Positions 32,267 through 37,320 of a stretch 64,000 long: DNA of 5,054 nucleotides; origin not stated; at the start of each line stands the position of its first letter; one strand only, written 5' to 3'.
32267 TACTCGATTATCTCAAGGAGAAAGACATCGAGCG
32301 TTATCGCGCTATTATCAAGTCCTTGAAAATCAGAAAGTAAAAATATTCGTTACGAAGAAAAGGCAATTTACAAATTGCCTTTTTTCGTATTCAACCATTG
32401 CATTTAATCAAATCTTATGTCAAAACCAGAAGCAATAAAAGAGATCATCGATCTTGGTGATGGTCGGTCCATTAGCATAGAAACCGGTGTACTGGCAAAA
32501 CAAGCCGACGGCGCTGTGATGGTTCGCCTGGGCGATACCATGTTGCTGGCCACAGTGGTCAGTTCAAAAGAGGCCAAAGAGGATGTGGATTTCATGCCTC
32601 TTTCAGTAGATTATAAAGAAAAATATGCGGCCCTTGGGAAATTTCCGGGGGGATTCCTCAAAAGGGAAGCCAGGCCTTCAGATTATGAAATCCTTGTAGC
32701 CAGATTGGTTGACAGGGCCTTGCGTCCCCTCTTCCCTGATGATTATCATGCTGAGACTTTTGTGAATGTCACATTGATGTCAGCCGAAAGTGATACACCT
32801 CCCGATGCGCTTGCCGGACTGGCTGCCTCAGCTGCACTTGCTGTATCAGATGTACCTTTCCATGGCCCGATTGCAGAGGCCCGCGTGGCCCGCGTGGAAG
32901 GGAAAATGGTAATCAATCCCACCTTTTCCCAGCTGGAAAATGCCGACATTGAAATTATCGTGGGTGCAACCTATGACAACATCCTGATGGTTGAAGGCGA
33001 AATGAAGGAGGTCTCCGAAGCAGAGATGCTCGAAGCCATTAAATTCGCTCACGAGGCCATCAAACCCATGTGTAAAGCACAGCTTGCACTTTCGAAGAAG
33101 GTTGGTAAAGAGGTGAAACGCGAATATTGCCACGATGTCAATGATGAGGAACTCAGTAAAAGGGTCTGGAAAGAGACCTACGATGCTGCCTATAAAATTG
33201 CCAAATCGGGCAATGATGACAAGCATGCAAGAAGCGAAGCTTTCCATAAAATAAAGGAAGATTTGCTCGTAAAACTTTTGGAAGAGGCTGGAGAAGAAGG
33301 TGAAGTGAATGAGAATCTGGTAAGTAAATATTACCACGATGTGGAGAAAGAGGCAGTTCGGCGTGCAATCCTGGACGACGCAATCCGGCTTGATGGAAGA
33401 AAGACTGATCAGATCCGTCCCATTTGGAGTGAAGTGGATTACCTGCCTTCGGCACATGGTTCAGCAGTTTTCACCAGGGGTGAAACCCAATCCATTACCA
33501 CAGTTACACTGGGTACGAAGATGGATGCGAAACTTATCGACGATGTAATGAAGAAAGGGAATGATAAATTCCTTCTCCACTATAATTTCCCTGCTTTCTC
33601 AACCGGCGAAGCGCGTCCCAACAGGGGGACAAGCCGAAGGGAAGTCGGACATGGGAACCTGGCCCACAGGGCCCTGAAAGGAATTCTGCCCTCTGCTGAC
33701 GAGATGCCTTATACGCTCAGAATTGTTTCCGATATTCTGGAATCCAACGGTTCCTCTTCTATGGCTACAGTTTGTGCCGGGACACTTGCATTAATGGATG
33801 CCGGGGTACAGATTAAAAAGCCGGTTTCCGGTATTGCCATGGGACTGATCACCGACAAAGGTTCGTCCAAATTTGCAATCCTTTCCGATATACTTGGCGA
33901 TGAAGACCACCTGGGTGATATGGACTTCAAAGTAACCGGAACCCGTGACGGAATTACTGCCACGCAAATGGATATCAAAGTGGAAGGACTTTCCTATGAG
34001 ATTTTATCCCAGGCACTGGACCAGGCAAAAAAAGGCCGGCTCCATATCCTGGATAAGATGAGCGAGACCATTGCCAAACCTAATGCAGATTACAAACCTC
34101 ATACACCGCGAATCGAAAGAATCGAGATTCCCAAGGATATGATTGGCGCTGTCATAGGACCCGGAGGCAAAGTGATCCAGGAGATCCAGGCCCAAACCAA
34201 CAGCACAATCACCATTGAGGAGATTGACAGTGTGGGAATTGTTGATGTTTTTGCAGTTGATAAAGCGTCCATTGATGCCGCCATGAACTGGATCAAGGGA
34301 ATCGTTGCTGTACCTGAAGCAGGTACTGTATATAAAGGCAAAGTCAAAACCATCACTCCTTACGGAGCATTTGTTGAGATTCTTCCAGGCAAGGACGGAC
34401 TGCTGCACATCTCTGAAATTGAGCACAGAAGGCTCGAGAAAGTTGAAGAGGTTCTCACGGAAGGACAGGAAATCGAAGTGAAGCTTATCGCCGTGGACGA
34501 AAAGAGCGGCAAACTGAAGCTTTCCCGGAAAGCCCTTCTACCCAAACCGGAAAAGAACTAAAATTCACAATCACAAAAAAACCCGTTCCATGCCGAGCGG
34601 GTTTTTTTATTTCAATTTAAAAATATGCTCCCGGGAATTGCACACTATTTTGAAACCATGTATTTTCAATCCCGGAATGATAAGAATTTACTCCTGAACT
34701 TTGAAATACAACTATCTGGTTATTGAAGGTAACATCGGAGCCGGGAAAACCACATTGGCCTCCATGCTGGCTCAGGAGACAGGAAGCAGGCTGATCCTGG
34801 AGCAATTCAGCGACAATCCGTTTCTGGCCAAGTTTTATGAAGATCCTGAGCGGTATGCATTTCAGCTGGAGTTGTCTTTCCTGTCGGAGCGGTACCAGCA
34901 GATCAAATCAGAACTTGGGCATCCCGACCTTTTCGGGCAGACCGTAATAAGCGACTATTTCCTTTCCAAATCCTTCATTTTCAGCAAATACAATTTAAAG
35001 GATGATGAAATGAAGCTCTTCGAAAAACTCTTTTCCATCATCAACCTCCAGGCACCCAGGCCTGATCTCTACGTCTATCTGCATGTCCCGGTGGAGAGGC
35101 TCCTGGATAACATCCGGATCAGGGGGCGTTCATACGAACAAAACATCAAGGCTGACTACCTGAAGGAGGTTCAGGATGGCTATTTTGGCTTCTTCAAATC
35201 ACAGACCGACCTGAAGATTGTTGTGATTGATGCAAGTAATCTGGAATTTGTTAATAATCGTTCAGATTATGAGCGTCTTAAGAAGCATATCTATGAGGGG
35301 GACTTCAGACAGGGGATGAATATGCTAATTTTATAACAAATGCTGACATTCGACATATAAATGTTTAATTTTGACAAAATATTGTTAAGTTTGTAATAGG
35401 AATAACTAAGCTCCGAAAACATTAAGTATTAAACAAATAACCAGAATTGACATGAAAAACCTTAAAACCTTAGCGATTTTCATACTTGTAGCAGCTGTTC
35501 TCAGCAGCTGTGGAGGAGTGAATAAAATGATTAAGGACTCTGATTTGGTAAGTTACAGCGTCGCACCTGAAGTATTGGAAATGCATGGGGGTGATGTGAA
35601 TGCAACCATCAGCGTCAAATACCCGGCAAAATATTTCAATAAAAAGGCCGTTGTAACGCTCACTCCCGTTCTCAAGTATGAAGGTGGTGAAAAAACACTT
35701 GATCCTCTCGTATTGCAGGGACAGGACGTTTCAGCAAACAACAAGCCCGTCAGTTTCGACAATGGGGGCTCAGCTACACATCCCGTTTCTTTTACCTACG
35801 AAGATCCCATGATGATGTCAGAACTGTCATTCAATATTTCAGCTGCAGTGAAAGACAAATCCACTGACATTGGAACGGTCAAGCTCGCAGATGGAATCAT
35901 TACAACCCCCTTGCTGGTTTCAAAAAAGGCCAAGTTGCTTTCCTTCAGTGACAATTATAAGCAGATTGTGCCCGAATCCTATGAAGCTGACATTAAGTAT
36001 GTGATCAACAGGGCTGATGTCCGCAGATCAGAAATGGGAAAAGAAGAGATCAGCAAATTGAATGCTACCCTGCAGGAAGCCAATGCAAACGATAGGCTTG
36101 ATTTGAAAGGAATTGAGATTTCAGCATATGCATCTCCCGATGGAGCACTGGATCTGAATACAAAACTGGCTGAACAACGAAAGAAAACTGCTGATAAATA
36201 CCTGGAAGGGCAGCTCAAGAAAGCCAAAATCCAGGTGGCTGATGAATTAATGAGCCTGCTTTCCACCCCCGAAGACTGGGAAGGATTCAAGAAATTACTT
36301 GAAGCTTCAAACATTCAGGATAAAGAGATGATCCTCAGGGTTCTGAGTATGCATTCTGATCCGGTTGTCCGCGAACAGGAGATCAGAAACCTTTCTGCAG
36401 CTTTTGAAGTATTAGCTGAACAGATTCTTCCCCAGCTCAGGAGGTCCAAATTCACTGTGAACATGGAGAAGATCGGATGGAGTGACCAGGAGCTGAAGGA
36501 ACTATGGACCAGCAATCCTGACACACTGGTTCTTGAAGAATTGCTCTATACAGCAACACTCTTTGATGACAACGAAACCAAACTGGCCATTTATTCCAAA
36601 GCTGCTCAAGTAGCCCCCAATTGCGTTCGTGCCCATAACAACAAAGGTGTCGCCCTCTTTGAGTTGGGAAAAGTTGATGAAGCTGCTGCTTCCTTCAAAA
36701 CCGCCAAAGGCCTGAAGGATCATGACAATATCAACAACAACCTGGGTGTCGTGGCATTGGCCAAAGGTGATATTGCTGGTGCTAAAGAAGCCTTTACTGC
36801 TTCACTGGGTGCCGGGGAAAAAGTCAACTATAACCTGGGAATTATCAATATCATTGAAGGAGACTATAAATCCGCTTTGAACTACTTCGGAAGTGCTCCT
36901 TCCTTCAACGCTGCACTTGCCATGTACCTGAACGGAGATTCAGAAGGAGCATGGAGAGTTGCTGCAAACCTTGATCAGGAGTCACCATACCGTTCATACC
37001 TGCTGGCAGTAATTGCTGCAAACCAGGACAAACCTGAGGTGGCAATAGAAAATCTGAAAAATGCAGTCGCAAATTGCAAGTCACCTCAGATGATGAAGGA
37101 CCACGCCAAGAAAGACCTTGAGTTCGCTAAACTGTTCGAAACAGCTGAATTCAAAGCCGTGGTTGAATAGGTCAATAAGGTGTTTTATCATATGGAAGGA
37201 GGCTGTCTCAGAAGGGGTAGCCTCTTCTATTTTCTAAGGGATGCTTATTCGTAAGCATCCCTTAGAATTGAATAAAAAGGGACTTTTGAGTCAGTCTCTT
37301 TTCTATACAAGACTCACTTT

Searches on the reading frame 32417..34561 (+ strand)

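Call 85: search_protein_families(library=pfam, proteins=[window:32417-34561:+], max_evalue=0.00001)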
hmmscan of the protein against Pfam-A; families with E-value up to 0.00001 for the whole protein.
window:32417-34561:+ (714 aa): 5 families
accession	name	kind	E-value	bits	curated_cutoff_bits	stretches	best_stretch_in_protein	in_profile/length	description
PF01138.27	RNase_PH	-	1.7e-58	197.1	25.5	2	16-147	2-130/130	3' exoribonuclease family, domain 1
PF03725.20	RNase_PH_C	-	3.5e-22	78.6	20.8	2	150-214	1-67/67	3' exoribonuclease family, domain 2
PF00575.29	S1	-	1.4e-19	70.7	22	1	633-705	2-74/74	S1 RNA binding domain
PF03726.19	PNPase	-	3.6e-12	47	24.6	1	258-329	17-81/81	Polyribonucleotide nucleotidyltransferase, RNA binding domain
PF00013.35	KH_1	-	8e-12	45.2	21.5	1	567-626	2-64/66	KH domain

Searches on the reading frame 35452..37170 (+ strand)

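Call 85: search_protein_families(library=pfam, proteins=[window:35452-37170:+], max_evalue=0.00001)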
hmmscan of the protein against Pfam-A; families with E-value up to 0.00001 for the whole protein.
window:35452-37170:+ (572 aa): 4 families
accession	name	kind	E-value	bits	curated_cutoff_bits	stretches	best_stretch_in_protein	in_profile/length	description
PF07719.23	TPR_2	-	5.4e-12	45.3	27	0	393-418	2-27/34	Tetratricopeptide repeat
PF13432.12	TPR_16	-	7.2e-11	42.8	32.7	0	381-421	20-60/65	Tetratricopeptide repeat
PF00515.34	TPR_1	-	1.2e-09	38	27.8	0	393-418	2-27/34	Tetratricopeptide repeat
PF13181.12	TPR_8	-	9.7e-09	35.2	25.7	0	393-422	2-31/34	Tetratricopeptide repeat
